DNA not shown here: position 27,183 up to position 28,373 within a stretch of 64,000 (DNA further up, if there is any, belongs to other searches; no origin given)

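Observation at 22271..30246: Radical-SAM / Fe-S rich nucleic-acid modification island in the early-middle region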

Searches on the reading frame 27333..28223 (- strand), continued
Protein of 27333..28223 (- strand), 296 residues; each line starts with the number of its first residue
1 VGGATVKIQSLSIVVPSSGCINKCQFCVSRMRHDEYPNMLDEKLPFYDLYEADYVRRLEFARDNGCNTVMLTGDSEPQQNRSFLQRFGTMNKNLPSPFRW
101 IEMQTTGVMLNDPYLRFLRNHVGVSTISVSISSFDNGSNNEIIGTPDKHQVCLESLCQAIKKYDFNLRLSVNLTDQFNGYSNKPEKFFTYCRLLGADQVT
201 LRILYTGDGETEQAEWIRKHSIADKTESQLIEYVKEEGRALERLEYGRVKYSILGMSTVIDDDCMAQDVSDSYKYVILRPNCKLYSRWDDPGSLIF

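Call 65: search_solved_structures(query=A2, max_evalue=1, show_alignments=3)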
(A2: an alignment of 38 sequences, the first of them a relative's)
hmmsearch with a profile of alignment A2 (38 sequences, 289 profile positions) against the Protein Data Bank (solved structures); distinct sequences matched with E-value up to 1: 14.
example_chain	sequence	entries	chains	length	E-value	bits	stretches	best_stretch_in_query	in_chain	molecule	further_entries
9dgw_A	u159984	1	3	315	0.0015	21.1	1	64-185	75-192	Radical SAM core domain-containing protein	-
7n7i_A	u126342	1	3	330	0.0016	21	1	66-185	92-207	Viperin-like enzyme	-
6b4c_A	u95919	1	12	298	0.002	20.8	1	64-185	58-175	Viperin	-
9dfw_A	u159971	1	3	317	0.0021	20.7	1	64-186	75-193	Radical SAM core domain-containing protein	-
1att_A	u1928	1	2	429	0.27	13.7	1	231-288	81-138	ANTITHROMBIN III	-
2b4x_L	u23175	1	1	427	0.4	13.2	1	231-288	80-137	Antithrombin-III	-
1ant_L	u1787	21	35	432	0.41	13.1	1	231-288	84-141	ANTITHROMBIN | ANTITHROMBIN III | PROTEIN (ANTITHROMBIN-III)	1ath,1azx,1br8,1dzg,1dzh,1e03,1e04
3kcg_I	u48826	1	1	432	0.41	13.1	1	231-287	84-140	Antithrombin-III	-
1oyh_I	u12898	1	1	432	0.42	13.1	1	231-287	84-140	Antithrombin-III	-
1t1f_A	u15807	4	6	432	0.42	13.1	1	231-287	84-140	Antithrombin-III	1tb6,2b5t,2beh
4eb1_I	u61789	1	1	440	0.43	13.1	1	231-287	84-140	Antithrombin-III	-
2gd4_I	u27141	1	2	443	0.43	13.1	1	231-287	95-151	Antithrombin-III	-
1dzg_I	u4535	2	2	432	0.56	12.7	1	231-288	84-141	ANTITHROMBIN-III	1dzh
4wpg_A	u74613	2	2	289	0.62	12.6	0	110-218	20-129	dTDP-4-dehydrorhamnose reductase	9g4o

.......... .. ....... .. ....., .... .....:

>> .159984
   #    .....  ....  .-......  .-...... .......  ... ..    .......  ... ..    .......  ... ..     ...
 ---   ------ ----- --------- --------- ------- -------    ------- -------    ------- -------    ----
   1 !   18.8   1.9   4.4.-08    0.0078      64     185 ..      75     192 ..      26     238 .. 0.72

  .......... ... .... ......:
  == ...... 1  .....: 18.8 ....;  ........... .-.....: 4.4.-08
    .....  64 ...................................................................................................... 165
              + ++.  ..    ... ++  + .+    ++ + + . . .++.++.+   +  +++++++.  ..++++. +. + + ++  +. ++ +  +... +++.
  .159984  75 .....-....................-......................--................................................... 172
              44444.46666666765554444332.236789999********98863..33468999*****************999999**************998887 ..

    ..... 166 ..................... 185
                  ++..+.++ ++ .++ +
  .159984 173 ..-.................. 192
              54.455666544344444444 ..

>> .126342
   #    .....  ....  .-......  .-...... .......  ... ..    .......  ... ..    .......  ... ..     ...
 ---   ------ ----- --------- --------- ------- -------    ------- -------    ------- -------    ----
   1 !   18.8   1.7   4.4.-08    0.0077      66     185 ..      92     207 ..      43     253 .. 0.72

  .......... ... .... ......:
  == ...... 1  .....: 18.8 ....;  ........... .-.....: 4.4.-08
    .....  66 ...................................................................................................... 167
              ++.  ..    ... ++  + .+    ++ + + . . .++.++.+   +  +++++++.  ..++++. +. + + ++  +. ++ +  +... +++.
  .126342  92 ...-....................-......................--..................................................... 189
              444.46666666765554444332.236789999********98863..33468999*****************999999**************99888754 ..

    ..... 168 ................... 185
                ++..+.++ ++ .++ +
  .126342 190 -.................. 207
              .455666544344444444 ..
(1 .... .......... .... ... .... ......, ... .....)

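Call 69: search_protein_families(library=pfam, alignment_id=A3, max_evalue=0.001)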
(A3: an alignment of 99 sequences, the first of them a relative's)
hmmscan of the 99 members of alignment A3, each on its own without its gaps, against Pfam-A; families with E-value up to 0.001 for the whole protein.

A. member 1, L001:7076-8377:+ (433 aa): 1 family
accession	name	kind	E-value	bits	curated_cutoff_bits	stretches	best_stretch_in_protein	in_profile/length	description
PF14072.11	DndB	-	8.7e-07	28.7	29.1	1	125-324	23-216/338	DNA-sulfur modification-associated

B. families by the number of members that match (of 99 scanned): 32 families (the first 25 are shown)
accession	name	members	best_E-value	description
PF01139.22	RtcB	4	8.3e-69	tRNA-splicing ligase RtcB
PF01467.32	CTP_transf_like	2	4.4e-13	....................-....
PF05816.16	TelA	1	2.1e-70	Toxic anion resistance protein (TelA)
PF04095.22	NAPRTase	1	3.7e-67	Nicotinate phosphoribosyltransferase (NAPRTase) family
PF04973.17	NMN_transporter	1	2.6e-46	Nicotinamide mononucleotide transporter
PF02540.23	NAD_synthase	1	3.1e-45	NAD synthase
PF13521.12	AAA_28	1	2e-33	AAA domain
PF00692.24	dUTPase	1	9e-33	dUTPase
PF18907.5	DUF5662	1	5.9e-31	Family of unknown function (DUF5662)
PF17767.7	NAPRTase_N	1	1.9e-30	Nicotinate phosphoribosyltransferase (NAPRTase) N-terminal domain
PF02452.23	PemK_toxin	1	3.2e-29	PemK-like, MazF-like toxin of type II toxin-antitoxin system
PF09511.15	RNA_lig_T4_1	1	4.8e-22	RNA ligase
PF14890.11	Intein_splicing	1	6.5e-22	Intein splicing domain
PF07460.16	NUMOD3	1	3.9e-20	NUMOD3 motif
PF00436.31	SSB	1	1.4e-18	Single-strand binding protein family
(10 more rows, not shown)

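Call 71: find_encoding_contigs(protein=P0005, flank=10000, max_places=2)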
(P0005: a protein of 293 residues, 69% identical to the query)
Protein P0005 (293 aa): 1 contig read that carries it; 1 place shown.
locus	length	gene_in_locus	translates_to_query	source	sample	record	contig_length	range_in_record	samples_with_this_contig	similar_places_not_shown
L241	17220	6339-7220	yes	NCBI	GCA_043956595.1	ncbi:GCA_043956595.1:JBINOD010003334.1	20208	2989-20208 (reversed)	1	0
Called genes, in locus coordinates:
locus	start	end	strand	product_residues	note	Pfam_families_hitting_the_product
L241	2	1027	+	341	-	?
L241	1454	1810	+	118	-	PF03692:CxxCxxCC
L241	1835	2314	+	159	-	PF24746:DUF7694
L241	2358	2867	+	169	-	-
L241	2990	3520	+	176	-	-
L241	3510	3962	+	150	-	-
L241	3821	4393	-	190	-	PF00890:FAD_binding_2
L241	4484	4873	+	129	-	-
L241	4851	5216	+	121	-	-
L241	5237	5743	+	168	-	PF09643:YopX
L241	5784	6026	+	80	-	-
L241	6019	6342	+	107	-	-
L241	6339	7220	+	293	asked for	PF04055:Radical_SAM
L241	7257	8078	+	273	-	-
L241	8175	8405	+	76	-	-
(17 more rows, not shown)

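Call 72: find_encoding_contigs(protein=P0006, flank=10000, max_places=2)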
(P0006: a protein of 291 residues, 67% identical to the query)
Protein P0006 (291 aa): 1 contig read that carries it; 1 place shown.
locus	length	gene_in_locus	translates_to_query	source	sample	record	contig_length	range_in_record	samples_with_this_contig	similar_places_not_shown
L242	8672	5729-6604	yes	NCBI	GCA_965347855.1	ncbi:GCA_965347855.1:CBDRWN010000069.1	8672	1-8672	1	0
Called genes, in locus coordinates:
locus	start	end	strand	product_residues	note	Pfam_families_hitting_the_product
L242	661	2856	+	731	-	PF04055:Radical_SAM, PF00293:NUDIX, PF21906:WHD_NrtR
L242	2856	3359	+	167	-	PF00857:Isochorismatase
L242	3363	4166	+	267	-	PF00156:Pribosyltran (faint)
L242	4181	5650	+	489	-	PF18127:NAMPT_N (weak), PF04095:NAPRTase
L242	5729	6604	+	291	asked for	PF04055:Radical_SAM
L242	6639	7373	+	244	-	PF02540:NAD_synthase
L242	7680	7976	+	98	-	-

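Call 78: search_protein_families(library=pfam, max_evalue=0.001, proteins=[L003:8533-9684:+, L003:6724-7449:+, L003:7450-8079:+, L003:12239-12898:+, L005:11272-12519:+, L005:7925-8701:+, L009:11526-12599:+, L009:12600-13178:+, L009:8188-8877:+, L011:13310-14605:+])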
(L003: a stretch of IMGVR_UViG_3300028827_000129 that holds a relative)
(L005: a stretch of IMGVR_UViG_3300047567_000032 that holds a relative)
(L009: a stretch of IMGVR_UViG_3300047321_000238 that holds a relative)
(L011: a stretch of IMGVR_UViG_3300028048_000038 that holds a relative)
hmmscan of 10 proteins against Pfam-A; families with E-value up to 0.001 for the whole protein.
L003:8533-9684:+ (383 aa): 1 family
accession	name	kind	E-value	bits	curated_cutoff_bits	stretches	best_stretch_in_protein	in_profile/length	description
PF09511.15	RNA_lig_T4_1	-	4.8e-22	79.3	28.3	1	56-256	1-227/227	RNA ligase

L003:6724-7449:+ (241 aa): 0 families

L003:7450-8079:+ (209 aa): 0 families

L003:12239-12898:+ (219 aa): 0 families

L005:11272-12519:+ (415 aa): 2 families
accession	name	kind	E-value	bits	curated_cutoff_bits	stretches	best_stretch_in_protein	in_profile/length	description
PF04095.22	NAPRTase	-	3.7e-67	227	20.8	1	184-406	1-234/239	Nicotinate phosphoribosyltransferase (NAPRTase) family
PF17767.7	NAPRTase_N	-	1.9e-30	106.2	32.6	1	29-149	1-125/125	Nicotinate phosphoribosyltransferase (NAPRTase) N-terminal domain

L005:7925-8701:+ (258 aa): 1 family
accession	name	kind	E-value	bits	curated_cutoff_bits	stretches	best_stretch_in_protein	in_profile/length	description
PF18907.5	DUF5662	-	5.9e-31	107.6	27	1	60-209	4-150/156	Family of unknown function (DUF5662)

L009:11526-12599:+ (357 aa): 1 family
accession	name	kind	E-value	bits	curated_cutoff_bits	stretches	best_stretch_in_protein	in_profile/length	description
PF13521.12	AAA_28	-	2e-33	116.4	27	1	182-342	1-164/164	AAA domain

L009:12600-13178:+ (192 aa): 1 family
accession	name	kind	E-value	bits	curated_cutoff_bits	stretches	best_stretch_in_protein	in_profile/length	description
PF00293.34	NUDIX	-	5.8e-17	62.4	21.1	1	54-166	4-119/134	NUDIX domain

L009:8188-8877:+ (229 aa): 1 family
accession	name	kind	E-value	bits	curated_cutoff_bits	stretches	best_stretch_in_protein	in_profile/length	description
PF04973.17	NMN_transporter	-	2.6e-46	158.2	27.3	1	39-224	2-175/175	Nicotinamide mononucleotide transporter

L011:13310-14605:+ (431 aa): 1 family
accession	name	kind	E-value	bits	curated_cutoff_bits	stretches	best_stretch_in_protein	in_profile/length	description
PF05816.16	TelA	-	2.1e-70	237.9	30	1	78-402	2-327/332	Toxic anion resistance protein (TelA)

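Call 82: find_related_loci(query=A2, collection=metagenome_contigs, flank=5000)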
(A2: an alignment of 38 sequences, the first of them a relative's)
Query A2 (291 aa) in metagenome_contigs; peptide patterns used: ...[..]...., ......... (x = any residue, [..] = any of these).
267 stretches matched a pattern; 174 encode a relative of the query (tblastn E <= 1e-3); the best 80 are kept; 80 distinct loci.
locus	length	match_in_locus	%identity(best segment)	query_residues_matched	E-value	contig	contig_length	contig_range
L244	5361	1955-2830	65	1-291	3e-132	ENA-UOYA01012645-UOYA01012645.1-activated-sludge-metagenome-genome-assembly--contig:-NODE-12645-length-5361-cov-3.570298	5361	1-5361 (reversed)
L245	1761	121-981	66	3-291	4e-141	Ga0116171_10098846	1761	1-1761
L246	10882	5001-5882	66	1-291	3e-128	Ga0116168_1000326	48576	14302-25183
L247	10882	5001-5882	66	1-291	3e-128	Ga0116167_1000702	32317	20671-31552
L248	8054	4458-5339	65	1-291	4e-128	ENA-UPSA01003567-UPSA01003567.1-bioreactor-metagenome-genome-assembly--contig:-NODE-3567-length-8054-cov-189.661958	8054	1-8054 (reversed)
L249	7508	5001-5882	65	1-291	1e-127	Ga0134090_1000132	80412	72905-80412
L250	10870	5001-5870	63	1-291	3e-127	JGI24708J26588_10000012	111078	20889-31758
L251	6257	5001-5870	65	1-291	1e-126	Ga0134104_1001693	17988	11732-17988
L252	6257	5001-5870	65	1-291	1e-126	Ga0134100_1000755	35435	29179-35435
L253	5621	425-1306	65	1-291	1e-125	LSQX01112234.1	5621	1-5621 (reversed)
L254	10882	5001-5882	65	1-291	3e-125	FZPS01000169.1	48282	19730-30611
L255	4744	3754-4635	65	1-291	2e-126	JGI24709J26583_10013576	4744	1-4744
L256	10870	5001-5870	62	1-291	2e-123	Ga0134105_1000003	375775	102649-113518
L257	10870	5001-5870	62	1-291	2e-123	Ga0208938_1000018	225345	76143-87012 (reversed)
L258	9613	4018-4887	62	1-291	2e-123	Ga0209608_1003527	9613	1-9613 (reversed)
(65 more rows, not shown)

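Call 85: search_protein_families(library=pfam, alignment_id=A5, max_evalue=0.001)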
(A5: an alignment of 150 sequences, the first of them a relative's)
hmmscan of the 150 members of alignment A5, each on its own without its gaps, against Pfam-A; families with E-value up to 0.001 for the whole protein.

A. member 1, L244:164-598:+ (144 aa): 0 families

B. families by the number of members that match (of 150 scanned): 106 families (the first 25 are shown)
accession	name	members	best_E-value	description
PF00528.27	BPD_transp_1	3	2.2e-21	Binding-protein-dependent transport system inner membrane component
PF04055.27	Radical_SAM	3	9.2e-14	Radical SAM superfamily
PF13186.11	SPASM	3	6.4e-06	Iron-sulfur cluster-binding domain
PF07505.17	DUF5131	2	4.8e-43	Protein of unknown function (DUF5131)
PF09643.15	YopX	2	1.8e-15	YopX protein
PF01751.28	Toprim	2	3.4e-14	Toprim domain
PF07669.17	Eco57I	2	6.2e-11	Eco57I restriction-modification methylase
PF01268.25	FTHFS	1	6.3e-276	Formate--tetrahydrofolate ligase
PF08903.17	DUF1846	1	3.3e-172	Domain of unknown function DUF1846, N-terminal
PF00154.27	RecA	1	1.8e-139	recA bacterial DNA recombination protein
PF02867.20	Ribonuc_red_lgC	1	3.1e-114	Ribonucleotide reductase, barrel domain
PF02384.22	N6_Mtase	1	1.8e-65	N-6 DNA Methylase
PF20921.3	DUF1846_C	1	3.9e-61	Domain of unknown function DUF1846, C-terminal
PF02646.22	RmuC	1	7.7e-59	RmuC family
PF05107.17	Cas_Cas7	1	2.2e-55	CRISPR-associated protein Cas7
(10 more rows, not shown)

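Call 94: search_protein_families(library=padloc, alignment_id=A2, max_evalue=1)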
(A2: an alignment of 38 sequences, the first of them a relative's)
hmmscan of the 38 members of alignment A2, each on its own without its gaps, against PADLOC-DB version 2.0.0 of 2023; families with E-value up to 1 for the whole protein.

A. member 1, P0001 (291 aa): 1 family
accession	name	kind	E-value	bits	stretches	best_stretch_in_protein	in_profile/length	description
PDLC02903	pVip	-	0.012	13.1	1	97-168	73-143/257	Viperins not associated with kinases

B. families by the number of members that match (of 38 scanned): 5 families
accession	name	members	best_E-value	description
PDLC02903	pVip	20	0.00033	Viperins not associated with kinases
PDLC02904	pVip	8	0.00091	Viperins associated with kinases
PDLC02905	pVip-kinase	1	7.9e-05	Viperin-kinase fusion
PDLC02152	Cas13a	1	0.028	-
PDLC00982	Cmr4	1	0.033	Cmr4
